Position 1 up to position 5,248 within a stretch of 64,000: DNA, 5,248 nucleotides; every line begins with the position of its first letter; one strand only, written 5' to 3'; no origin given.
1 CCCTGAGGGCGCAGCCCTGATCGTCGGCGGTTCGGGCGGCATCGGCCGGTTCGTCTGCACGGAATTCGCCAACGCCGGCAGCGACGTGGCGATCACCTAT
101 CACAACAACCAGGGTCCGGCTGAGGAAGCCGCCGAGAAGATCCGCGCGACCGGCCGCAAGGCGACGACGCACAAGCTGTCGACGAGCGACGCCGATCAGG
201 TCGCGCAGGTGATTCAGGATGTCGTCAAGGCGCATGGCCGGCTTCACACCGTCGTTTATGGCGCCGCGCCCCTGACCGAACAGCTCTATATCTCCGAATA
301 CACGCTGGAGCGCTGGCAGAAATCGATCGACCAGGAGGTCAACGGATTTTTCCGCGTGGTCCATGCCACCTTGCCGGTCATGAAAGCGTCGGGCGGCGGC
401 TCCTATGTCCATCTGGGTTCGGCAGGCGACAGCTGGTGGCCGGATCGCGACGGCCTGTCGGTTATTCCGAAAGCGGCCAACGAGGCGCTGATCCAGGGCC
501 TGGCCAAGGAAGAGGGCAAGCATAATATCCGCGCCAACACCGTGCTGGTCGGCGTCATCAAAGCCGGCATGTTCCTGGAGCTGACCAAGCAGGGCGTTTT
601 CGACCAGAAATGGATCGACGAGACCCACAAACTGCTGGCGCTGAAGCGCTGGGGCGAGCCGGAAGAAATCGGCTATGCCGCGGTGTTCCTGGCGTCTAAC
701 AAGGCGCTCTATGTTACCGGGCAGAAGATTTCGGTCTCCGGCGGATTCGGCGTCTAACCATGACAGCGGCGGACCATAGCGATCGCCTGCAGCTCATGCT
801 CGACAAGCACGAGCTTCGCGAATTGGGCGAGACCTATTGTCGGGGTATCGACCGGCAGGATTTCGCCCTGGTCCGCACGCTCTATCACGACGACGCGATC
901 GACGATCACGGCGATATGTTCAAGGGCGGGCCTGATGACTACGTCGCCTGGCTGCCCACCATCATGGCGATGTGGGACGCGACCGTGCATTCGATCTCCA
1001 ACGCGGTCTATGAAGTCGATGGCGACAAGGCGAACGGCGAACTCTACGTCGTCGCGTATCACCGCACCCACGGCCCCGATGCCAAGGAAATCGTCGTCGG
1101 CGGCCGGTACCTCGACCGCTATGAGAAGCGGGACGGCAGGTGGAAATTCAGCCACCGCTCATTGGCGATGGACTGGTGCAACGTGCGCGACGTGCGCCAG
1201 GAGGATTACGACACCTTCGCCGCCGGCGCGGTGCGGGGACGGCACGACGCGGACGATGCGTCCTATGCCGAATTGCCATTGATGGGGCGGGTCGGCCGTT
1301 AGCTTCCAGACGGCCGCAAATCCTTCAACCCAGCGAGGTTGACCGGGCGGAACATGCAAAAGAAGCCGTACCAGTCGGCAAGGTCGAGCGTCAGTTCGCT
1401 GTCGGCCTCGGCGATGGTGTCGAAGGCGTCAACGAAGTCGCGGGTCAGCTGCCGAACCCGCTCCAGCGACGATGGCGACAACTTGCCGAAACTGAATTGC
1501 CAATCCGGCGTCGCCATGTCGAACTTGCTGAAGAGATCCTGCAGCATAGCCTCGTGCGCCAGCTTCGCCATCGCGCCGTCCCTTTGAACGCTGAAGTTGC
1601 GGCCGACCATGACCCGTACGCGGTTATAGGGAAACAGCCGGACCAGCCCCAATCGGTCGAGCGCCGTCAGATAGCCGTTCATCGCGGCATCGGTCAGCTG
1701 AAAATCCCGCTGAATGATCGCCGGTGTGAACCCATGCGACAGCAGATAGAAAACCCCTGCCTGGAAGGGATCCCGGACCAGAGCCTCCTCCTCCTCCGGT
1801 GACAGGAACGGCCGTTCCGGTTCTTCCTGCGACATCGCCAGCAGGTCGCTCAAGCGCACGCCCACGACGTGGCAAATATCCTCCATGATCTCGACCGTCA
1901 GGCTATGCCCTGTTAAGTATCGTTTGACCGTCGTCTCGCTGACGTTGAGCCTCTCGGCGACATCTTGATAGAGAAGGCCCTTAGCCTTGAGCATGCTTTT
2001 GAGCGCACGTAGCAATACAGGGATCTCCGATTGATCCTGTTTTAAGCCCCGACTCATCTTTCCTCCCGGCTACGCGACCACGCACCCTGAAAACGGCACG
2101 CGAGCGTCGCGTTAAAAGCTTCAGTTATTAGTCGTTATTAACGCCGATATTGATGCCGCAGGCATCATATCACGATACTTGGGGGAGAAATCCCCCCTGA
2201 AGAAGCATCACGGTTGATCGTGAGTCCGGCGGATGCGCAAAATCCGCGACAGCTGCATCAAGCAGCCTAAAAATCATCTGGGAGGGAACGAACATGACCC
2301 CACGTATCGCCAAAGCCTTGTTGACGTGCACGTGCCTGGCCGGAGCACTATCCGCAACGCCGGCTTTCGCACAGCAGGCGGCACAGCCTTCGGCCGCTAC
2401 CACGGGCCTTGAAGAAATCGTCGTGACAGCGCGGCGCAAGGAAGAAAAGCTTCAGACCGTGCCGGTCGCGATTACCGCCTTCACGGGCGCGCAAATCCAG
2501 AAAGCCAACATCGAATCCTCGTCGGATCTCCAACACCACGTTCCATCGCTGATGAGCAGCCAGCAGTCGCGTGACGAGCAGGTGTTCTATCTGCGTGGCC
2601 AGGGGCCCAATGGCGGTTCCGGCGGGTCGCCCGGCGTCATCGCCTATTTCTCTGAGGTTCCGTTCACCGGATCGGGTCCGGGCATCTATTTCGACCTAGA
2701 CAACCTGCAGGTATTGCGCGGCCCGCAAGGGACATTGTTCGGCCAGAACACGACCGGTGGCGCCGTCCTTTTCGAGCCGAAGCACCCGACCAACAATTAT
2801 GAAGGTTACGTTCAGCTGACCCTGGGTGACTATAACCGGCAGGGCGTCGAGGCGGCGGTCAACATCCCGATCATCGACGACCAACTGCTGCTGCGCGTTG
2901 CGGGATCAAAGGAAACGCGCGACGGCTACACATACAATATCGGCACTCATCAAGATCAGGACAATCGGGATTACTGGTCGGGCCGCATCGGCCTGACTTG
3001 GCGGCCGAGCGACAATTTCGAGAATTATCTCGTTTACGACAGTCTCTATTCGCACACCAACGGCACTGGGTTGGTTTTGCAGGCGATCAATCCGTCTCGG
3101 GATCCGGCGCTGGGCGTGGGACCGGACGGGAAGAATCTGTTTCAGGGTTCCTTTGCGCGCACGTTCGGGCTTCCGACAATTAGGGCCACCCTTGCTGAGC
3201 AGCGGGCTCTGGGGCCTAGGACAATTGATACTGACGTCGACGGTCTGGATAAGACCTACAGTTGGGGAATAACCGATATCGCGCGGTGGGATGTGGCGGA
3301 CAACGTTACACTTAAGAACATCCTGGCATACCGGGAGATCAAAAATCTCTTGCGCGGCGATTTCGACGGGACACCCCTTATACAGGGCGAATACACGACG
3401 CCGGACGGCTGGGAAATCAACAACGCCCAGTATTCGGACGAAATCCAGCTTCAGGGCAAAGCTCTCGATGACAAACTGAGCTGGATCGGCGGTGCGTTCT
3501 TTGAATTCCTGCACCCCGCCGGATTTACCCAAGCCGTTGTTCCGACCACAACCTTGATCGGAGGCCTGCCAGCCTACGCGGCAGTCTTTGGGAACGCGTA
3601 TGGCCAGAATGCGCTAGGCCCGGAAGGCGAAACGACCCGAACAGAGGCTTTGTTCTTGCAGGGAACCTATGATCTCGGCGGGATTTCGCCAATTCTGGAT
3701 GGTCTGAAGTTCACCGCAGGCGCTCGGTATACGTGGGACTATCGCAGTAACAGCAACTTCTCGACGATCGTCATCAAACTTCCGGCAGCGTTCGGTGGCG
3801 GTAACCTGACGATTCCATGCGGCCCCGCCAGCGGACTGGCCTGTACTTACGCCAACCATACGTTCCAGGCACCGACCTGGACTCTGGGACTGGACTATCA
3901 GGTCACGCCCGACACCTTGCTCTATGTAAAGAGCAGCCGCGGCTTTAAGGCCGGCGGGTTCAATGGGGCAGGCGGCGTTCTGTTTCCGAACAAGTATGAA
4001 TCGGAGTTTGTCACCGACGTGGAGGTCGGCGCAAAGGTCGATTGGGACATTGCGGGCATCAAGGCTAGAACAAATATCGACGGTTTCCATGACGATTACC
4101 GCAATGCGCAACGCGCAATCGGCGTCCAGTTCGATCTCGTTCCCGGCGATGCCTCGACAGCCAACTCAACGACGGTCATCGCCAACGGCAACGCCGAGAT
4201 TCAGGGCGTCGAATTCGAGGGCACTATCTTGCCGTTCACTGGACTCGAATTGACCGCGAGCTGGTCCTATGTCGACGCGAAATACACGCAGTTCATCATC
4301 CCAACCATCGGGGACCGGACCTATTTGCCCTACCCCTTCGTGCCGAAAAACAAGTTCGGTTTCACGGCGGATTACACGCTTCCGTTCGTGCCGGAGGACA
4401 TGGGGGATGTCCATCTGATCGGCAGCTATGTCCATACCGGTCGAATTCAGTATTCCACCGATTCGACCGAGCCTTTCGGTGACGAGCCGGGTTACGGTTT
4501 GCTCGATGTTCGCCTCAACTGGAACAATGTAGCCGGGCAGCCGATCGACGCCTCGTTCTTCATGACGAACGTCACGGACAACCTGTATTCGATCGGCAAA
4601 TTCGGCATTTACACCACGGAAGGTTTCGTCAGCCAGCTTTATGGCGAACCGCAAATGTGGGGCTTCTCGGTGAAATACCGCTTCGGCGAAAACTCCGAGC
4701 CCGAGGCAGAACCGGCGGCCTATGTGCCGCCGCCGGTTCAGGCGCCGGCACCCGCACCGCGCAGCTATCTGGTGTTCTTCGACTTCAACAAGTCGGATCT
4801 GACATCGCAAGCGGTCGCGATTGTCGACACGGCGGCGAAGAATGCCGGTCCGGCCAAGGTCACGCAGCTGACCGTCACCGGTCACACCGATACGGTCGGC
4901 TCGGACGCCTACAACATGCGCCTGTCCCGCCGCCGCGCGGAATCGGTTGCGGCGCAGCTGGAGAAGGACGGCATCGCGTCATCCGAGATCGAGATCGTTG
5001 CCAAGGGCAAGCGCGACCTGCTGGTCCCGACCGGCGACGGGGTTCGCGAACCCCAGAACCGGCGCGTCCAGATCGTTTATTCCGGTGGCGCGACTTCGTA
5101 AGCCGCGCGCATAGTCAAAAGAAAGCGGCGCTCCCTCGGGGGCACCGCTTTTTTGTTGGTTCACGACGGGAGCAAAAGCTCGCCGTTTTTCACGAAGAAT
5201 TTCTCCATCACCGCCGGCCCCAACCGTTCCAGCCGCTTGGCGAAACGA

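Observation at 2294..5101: TonB-dependent receptor fused to a C-terminal OmpA-like peptidoglycan-binding domain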

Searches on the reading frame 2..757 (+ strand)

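Call 41: search_protein_families(library=pfam, proteins=[window:2-757:+], max_evalue=0.001)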
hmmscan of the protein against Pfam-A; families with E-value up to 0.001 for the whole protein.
window:2-757:+ (251 aa): 4 families
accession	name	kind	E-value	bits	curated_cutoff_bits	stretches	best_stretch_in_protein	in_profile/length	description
PF13561.12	adh_short_C2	-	9.2e-44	150.2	27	1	12-249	6-235/236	Enoyl-(Acyl carrier protein) reductase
PF00106.31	adh_short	-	9.7e-30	103.9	26.6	1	4-195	2-191/195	short chain dehydrogenase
PF08659.16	KR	-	4.2e-11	43.5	22.6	1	3-123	1-123/180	KR domain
PF01370.27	Epimerase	-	1.9e-06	27.9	20.9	1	5-83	1-71/240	NAD dependent epimerase/dehydratase family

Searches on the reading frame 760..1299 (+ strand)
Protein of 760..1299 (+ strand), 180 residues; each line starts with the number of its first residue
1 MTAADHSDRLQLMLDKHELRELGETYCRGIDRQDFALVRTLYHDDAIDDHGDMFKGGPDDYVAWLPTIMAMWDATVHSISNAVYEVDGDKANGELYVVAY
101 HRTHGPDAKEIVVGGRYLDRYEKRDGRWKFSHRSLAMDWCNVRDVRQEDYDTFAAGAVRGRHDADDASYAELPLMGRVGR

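Call 41: search_protein_families(library=pfam, proteins=[window:760-1299:+], max_evalue=0.001)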
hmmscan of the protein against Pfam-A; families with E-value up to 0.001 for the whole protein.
window:760-1299:+ (180 aa): 3 families
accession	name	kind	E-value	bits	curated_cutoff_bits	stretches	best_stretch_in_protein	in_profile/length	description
PF13577.12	SnoaL_4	-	2.2e-25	89.5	24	1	13-133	3-125/126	SnoaL-like domain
PF14534.12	DUF4440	-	6.7e-08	33.4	25.2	1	19-129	1-106/107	Domain of unknown function (DUF4440)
PF12680.13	SnoaL_2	-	9.3e-07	29.8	27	1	25-128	3-99/102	SnoaL-like domain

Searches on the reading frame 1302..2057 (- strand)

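Call 41: search_protein_families(library=pfam, proteins=[window:1302-2057:-], max_evalue=0.001)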
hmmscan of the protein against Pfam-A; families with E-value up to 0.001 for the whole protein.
window:1302-2057:- (252 aa): 5 families
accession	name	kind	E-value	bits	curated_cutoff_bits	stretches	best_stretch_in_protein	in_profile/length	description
PF13443.12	HTH_26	-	8.2e-09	36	22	1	19-76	2-61/63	Cro/C1-type HTH DNA-binding domain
PF01381.28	HTH_3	-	1.2e-07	32.1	23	1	19-72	1-55/55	Helix-turn-helix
PF13560.12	HTH_31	-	4e-06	27.5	27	1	18-67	5-56/64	Helix-turn-helix domain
PF08281.18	Sigma70_r4_2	-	9.7e-05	22.4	25.7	1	25-48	24-47/54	Sigma-70, region 4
PF13384.12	HTH_23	-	0.00059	20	24.6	0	17-48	7-38/50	Homeodomain-like domain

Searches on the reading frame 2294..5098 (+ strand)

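Call 4: search_protein_families(library=pfam, proteins=[window:2294-5098:+], max_evalue=0.01)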
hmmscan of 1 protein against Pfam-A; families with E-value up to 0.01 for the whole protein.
window:2294-5098:+ (935 aa): 3 families
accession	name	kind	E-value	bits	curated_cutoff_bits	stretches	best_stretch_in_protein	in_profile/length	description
PF00593.30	TonB_dep_Rec_b-barrel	-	4.9e-31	109.5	27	1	279-744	25-424/436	TonB dependent receptor-like, beta-barrel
PF00691.25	OmpA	-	2.7e-18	66.5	27.2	1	828-923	1-98/98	OmpA family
PF07715.20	Plug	-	1.1e-08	35.9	23.9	1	53-157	2-107/107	TonB-dependent Receptor Plug Domain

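Call 5: search_protein_families(library=ncbifam, proteins=[window:2294-5098:+], max_evalue=0.01)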
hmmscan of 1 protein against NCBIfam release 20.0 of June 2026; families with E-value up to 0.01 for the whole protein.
window:2294-5098:+ (935 aa): 40 families (the best 25 are shown)
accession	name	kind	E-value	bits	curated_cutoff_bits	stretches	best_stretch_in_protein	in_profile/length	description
TIGR01783.1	TonB-siderophor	subfamily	3.4e-28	98.7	223.5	2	521-797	402-649/649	TonB-dependent siderophore receptor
NF053611.1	YiaD_Gzip_OmpA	equivalog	8.8e-21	74.5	175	1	827-928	104-205/206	YiaD family glycine zipper/OmpA-like lipoprotein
NF053585.1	OMP_LP_YfiB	equivalog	7.1e-20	71.5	128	1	827-928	58-159/163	outer membrane lipoprotein YfiB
NF053612.1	anchor_PA1041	equivalog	1.3e-18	67.8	250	1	827-927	133-233/236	PA1041 family peptidoglycan-binding anchor lipoprotein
TIGR02802.1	Pal_lipo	equivalog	2.8e-18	65.9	125.35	1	827-929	2-104/104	peptidoglycan-associated lipoprotein Pal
NF045787.1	OmpABordt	equivalog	3e-17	62.9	200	1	827-928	87-188/194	outer membrane protein OmpA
NF008071.1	PRK10808.1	equivalog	9.3e-17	61.4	277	1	787-918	193-324/358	porin OmpA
NF053613.1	OMP_toxin_LptF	equivalog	1e-13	51.6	400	1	827-930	143-246/256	lipotoxin F family OmpA-related lipoprotein LptF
NF008067.1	PRK10802.1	equivalog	1.1e-13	51.4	261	1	824-929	66-171/171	peptidoglycan-associated lipoprotein Pal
TIGR01785.1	TonB-hemin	subfamily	1.1e-13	50.5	316.85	2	39-165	1-131/677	TonB-dependent heme/hemoglobin receptor family protein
NF047726.1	AutTranAdhPGAsTpgA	equivalog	2.5e-12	46.6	350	1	822-908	151-240/268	trimeric autotransporter adhesin/peptidogylcan-associated protein TpgA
NF007804.1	PRK10510.1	equivalog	4.5e-12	45.8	307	1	827-930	114-217/219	OmpA family lipoprotein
NF052230.1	T9SS_PorE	exception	8.8e-11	40.8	600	1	827-907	517-597/648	PorE family type IX secretion system protein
NF047944.1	FoxamRcptFoxA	equivalog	2.4e-09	36.1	1300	1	9-208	8-209/697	ferrioxamine B receptor FoxA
TIGR01786.1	TonB-hemlactrns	subfamily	1.7e-08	33.3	323.75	2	41-164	2-135/719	TonB-dependent hemoglobin/transferrin/lactoferrin family receptor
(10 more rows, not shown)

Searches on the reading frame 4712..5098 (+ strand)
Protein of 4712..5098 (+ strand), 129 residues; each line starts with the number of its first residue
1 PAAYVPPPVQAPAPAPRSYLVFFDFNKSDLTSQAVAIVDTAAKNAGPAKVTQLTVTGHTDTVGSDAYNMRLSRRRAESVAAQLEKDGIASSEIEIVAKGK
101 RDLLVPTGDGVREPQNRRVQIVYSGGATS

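Call 39: search_solved_structures(query=window:4712-5098:+, show_alignments=3, max_evalue=0.00001)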
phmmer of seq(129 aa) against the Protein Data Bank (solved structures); distinct sequences matched with E-value up to 0.00001: 38.
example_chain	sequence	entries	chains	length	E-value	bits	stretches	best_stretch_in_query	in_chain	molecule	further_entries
9rle_P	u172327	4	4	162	2.9e-12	50.3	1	17-125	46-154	Peptidoglycan-associated lipoprotein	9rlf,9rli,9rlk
2hqs_H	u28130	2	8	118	3.4e-12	50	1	18-123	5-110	Peptidoglycan-associated lipoprotein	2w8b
1oap_A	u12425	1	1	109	5.1e-12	49.5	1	18-123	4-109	PEPTIDOGLYCAN-ASSOCIATED LIPOPROTEIN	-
4g4v_A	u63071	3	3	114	1e-11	48.5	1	19-123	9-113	Peptidoglycan-associated lipoprotein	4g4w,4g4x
4pwt_A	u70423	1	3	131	6.9e-11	45.8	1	17-123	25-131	Peptidoglycan-associated lipoprotein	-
4r40_B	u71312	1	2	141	8.6e-11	45.5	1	17-123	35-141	Peptidoglycan-associated lipoprotein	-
9v99_A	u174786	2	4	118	1.4e-10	44.9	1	23-119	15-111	Outer membrane beta-barrel domain-containing protein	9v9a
2mqe_A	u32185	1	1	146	1.4e-10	44.8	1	7-102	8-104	OmpA domain protein transmembrane region-containing protein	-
5u1h_A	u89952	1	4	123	1.9e-10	44.4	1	21-120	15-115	Outer membrane porin F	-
2aiz_P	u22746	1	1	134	2e-10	44.3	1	18-123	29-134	Outer membrane protein P6 (Fragment)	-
3nb3_A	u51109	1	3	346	3.4e-10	43.6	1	6-102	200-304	Outer membrane protein A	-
4rha_A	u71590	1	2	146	3.7e-10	43.5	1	8-102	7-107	Outer membrane protein A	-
4b5c_A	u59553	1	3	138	3.8e-10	43.4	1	8-124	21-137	PUTATIVE OMPA FAMILY LIPOPROTEIN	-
4erh_A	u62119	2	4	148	4.4e-10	43.2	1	8-102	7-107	Outer membrane protein A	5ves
9v9b_A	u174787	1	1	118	7.1e-10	42.6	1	23-119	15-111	Outer membrane beta-barrel domain-containing protein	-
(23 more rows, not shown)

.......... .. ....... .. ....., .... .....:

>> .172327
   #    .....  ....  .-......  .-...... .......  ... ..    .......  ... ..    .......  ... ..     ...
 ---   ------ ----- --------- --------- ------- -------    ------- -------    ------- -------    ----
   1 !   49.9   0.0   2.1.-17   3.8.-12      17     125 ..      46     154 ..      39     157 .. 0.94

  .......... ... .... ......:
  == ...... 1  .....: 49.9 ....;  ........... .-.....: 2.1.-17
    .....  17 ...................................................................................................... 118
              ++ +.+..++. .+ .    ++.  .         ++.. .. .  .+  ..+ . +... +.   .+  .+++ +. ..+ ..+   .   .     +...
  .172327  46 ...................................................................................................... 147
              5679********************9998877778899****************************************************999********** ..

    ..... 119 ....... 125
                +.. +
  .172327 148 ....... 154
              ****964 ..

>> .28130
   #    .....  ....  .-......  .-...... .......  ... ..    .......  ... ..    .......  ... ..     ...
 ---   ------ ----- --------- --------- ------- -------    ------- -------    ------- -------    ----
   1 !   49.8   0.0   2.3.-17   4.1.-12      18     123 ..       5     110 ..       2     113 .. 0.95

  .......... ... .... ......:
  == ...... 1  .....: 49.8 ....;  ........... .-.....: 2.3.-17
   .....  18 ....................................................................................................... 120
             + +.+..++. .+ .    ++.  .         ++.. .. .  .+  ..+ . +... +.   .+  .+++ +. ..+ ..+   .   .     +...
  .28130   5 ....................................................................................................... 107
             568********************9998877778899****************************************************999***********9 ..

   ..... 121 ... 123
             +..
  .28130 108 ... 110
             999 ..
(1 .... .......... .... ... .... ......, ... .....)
